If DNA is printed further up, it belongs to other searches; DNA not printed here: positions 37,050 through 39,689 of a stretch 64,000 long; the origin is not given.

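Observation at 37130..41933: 4,756-bp four-gene cassette bounded by 48-nt direct repeats splits a pair of GH115 paralogs: candidate integrated mini-replicon with no recombinase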

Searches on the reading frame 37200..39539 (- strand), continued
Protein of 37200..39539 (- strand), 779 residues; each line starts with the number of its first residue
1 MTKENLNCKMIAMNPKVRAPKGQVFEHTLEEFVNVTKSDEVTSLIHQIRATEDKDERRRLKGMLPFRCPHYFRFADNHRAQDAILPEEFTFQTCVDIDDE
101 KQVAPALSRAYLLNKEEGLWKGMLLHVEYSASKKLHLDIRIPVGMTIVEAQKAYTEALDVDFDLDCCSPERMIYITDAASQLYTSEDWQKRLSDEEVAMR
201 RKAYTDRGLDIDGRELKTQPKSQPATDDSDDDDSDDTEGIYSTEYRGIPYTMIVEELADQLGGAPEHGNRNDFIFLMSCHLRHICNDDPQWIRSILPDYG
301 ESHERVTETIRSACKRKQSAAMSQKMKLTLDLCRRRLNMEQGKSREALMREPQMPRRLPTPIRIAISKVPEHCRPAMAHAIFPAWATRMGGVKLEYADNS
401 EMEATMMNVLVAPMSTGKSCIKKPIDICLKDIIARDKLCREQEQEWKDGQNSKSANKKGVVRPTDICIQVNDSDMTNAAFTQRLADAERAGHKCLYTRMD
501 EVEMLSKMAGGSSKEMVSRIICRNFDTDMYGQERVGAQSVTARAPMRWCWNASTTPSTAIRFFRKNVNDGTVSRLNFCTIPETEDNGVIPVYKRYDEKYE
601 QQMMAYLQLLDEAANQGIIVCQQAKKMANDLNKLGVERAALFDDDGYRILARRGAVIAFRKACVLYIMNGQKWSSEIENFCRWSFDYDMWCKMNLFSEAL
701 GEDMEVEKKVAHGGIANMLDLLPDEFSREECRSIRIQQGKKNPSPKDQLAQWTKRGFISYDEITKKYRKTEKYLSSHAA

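Call 51: search_solved_structures(query=A2, max_evalue=10, show_alignments=2)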
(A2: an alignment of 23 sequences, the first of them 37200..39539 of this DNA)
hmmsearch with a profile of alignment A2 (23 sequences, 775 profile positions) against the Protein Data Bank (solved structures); distinct sequences matched with E-value up to 10: 0.

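Call 64: predict_structure(alignment_id=A2)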
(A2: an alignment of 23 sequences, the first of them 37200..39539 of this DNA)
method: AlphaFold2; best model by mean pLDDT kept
length: 779 residues; sequences in the alignment: 23
mean_pLDDT: 73.7   pTM: 0.52
mean pLDDT of the five models: 73.7, 63.8, 63.7, 61.2, 58.4
residues with pLDDT >= 90: 139; 70-90: 390; 50-70: 134; < 50: 116
segments of 3 or more residues with pLDDT < 50: 1-31, 67-86, 167-177, 217-239, 522-544, 711-714
pLDDT, mean of each block of 10 residues (from residue 1): 29 26 38 56 64 66 53 37 48 78 86 85 80 75 84 88 56 46 71 78 79 52 29 38 83 89 77 90 88 89 89 83 82 70 58 89 90 90 92 77 84 68 87 91 88 73 86 78 82 85 74 58 43 29 60 86 73 84 60 78 92 85 89 80 74 89 95 91 94 83 65 60 88 83 87 89 89 64
secondary structure, 60 per line:
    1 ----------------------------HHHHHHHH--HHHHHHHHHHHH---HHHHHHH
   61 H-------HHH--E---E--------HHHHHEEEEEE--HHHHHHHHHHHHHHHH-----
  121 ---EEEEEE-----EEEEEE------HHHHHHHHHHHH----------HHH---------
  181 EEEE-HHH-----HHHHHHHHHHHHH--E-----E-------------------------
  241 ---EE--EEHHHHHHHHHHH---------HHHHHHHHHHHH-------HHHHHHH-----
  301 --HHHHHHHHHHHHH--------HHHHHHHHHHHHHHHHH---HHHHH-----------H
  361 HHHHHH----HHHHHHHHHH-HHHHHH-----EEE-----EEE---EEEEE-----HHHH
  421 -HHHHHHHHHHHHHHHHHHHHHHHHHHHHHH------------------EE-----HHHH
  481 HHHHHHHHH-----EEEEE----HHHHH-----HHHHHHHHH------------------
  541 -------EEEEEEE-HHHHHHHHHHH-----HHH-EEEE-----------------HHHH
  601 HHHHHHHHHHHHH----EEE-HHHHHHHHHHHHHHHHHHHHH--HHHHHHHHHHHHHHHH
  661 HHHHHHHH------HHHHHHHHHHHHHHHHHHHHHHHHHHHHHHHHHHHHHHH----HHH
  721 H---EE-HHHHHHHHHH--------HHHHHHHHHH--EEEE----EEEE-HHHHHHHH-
elements in order (helices of 4 or more, strands of 3 or more residues): H29-36 H39-50 H54-61 H87-91 E92-97 H100-115 E124-129 E135-140 H147-158 E181-184 H194-206 H250-260 H270-281 H289-295 H303-315 H324-340 H344-348 H360-366 H371-380 H382-387 E393-395 E401-403 E407-411 H417-420 H422-451 H477-489 E495-499 H504-508 H514-522 E548-554 H556-566 E576-579 H597-613 E618-620 H622-642 H645-668 H675-713 H718-721 H728-737 H746-755 E758-761 E766-769 H771-778

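Call 65: search_protein_representatives(alignment_id=A2)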
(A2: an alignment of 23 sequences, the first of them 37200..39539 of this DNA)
Query: 23 sequences, 775 profile positions. Proteins with E-value up to 0.001 (for the whole library): 1705; up to 1e-10: 1197; up to 1e-30: 612. The best 150 are listed.
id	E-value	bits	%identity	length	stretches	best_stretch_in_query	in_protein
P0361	0.0e+00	1117.0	-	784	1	4-775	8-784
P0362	5.6e-258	874.4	-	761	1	4-771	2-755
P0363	9.5e-247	837.3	-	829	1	5-771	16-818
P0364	5.0e-242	821.7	-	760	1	4-773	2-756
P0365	3.1e-220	749.6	-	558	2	345-775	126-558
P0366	7.6e-219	745.0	-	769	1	3-768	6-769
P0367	1.2e-213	727.8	-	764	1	54-769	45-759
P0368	3.9e-208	709.6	-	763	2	215-775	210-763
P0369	4.1e-190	650.0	-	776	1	55-773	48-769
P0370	3.6e-189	646.9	-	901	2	346-759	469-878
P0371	2.2e-187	641.0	-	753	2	231-772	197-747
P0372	9.2e-187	638.9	-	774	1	52-773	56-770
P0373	1.7e-183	628.1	-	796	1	26-773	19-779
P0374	1.0e-182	625.5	-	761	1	50-773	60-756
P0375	4.8e-179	613.4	-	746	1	216-775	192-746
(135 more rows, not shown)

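Call 68: search_protein_families(library=pfam, alignment_id=A3, max_evalue=0.001)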
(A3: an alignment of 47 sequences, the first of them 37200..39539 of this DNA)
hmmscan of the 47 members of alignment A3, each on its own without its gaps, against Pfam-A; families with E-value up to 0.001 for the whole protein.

A. member 1, window:37200-39539:- (779 aa): 0 families

B. families by the number of members that match (of 47 scanned): 4 families
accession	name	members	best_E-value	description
PF08800.15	BT4734-like_N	17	2.2e-12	BT4734-like, N-terminal domain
PF13148.11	DUF3987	10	6.4e-11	Protein of unknown function (DUF3987)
PF09851.14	SHOCT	1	2.3e-05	Short C-terminal domain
PF08708.16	PriCT_1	1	3.6e-05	Primase C terminal 1 (PriCT-1)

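Call 69: fold_search(model_id=the predicted structure, library=pdb)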
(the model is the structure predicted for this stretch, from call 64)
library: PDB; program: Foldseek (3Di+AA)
matches with E <= 10: 205; with E <= 0.001: 2
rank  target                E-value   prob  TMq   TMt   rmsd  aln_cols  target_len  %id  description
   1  8s0a_5                5.5e-04  1.00  0.24  0.27  18.5       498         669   12  H. sapiens MCM2-7 hexamer bound to double stranded DNA (released 2024-10-02)
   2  8s09_5                9.0e-04  1.00  0.22  0.24  20.1       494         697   12  H. sapiens MCM2-7 double hexamer bound to double stranded DNA (released 2024-10-02)
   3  8s0e_7                1.1e-03  1.00  0.24  0.45  17.2       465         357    9  H. sapiens OCCM bound to double stranded DNA (released 2024-10-02)
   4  1w5s_B                1.8e-03  0.99  0.14  0.25  19.7       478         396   12  Structure of the Aeropyrum Pernix ORC2 protein (ADP form) (released 2004-10-05)
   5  8xgc_5                2.0e-03  1.00  0.21  0.24  19.5       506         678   11  Structure of yeast replisome associated with FACT and histone hexamer, Composite map (released 2024-02-14)
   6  1w5t_A                2.2e-03  0.96  0.13  0.23  19.7       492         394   11  Structure of the Aeropyrum Pernix ORC2 protein (ADPNP-ADP complexes) (released 2004-10-05)
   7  8p5e_5                2.6e-03  1.00  0.21  0.23  20.1       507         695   10  S. cerevisiae nexus-sCMGE after DNA replication initiation (released 2024-05-29)
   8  8rif_7                4.1e-03  0.99  0.20  0.20  16.4       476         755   10  Cryo-EM structure of the MCM double hexamer loaded onto dsDNA. (released 2025-01-01)
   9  8w0g_3                5.2e-03  1.00  0.21  0.27   9.3       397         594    9  Cryo-EM structure of a human MCM2-7 dimer (released 2024-10-02)
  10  5u8t_3                6.5e-03  0.99  0.20  0.25   9.9       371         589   13  Structure of Eukaryotic CMG Helicase at a Replication Fork and Implications (released 2017-02-08)
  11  7w1y_A                7.1e-03  0.80  0.15  0.16  24.2       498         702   11  Human MCM double hexamer bound to natural DNA duplex (polyAT/polyTA) (released 2023-02-08)
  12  8w7m_6                1.4e-02  0.96  0.19  0.23  11.9       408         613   14  Yeast replisome in state V (released 2023-12-06)
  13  5u8s_4                1.8e-02  0.95  0.20  0.22  16.2       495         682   11  Structure of eukaryotic CMG helicase at a replication fork (released 2017-01-25)
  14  7v3u_6                2.3e-02  0.94  0.19  0.23  11.4       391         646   13  Cryo-EM structure of MCM double hexamer with structured Mcm4-NSD (released 2022-04-13)
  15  7p30_4                2.5e-02  0.94  0.23  0.26  18.2       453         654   10  3.0 A resolution structure of a DNA-loaded MCM double hexamer (released 2022-02-02)
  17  5dgk_B                3.0e-02  0.98  0.22  0.31  13.6       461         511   11  SCCmec type IV Cch - active helicase (released 2016-08-24)
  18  5dgk_A                3.6e-02  0.98  0.22  0.31  14.2       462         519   12  SCCmec type IV Cch - active helicase (released 2016-08-24)
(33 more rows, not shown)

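Call 71: search_protein_families(library=padloc, proteins=[window:37200-39539:-, L005:5288-6841:-, L005:7207-9423:-], max_evalue=0.01)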
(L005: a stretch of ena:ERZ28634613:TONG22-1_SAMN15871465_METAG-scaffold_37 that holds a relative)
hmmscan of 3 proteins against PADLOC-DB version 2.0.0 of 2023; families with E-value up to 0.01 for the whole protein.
window:37200-39539:- (779 aa): 0 families

L005:5288-6841:- (517 aa): 3 families
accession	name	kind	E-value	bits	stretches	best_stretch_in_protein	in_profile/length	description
PDLC02394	pAgo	-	6.2e-13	45.4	1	28-390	58-449/1121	-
PDLC02402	Aga_SIR2-PNTD1-PNTD2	-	3.1e-12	43.5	1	141-355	322-544/876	Class I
PDLC02418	Aga_SIR2-Kinase-PNTD1-PNTD2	-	3.5e-09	33.4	1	259-352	318-419/756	Class I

L005:7207-9423:- (738 aa): 0 families

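Call 78: search_dna_similar(query=window:37200-39539:-, collection=plasmids, mode=protein, max_rows=25)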
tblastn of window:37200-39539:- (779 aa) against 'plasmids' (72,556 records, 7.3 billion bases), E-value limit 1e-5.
No match.

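Call 79: search_dna_similar(query=window:37200-39539:-, collection=phages, mode=protein, max_rows=25)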
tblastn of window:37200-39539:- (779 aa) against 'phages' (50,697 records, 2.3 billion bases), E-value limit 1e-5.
Records with a match: 1; places in all: 1; records where one place covers at least 80% of the query: 0.
Best place of each record, by identity: <60% 1.
By first word of the organism name: Bacteriophage 1.
By host as written in the record: - 1.
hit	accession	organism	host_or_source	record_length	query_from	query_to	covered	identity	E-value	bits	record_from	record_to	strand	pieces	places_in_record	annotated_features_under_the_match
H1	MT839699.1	Bacteriophage sp.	human fecal samples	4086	245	591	45%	25.1%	2e-11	74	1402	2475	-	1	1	record has no annotation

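Call 80: get_annotated_region(hit=H1, flank=3000)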
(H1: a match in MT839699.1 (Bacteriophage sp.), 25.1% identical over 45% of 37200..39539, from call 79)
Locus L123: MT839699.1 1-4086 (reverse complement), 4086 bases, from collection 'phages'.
description: UNVERIFIED: Bacteriophage sp. clone scaffold_11523 genomic sequence.
organism: Bacteriophage sp. (NCBI taxid 38018)
taxonomy: Viruses
host: -; source: human fecal samples; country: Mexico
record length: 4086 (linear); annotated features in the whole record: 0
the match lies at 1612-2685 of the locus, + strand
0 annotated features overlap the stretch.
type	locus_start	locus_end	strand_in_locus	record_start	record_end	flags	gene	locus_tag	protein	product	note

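Call 95: find_encoding_contigs(protein=P0002, flank=10000, max_places=5)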
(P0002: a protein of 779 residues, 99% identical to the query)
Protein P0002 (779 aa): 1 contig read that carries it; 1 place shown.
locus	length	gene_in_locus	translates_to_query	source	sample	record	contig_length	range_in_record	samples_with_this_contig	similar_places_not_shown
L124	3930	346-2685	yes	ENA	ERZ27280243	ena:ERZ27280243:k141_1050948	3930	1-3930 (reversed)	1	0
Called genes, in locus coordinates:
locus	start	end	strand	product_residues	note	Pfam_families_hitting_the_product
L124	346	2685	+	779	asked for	-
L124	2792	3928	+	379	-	?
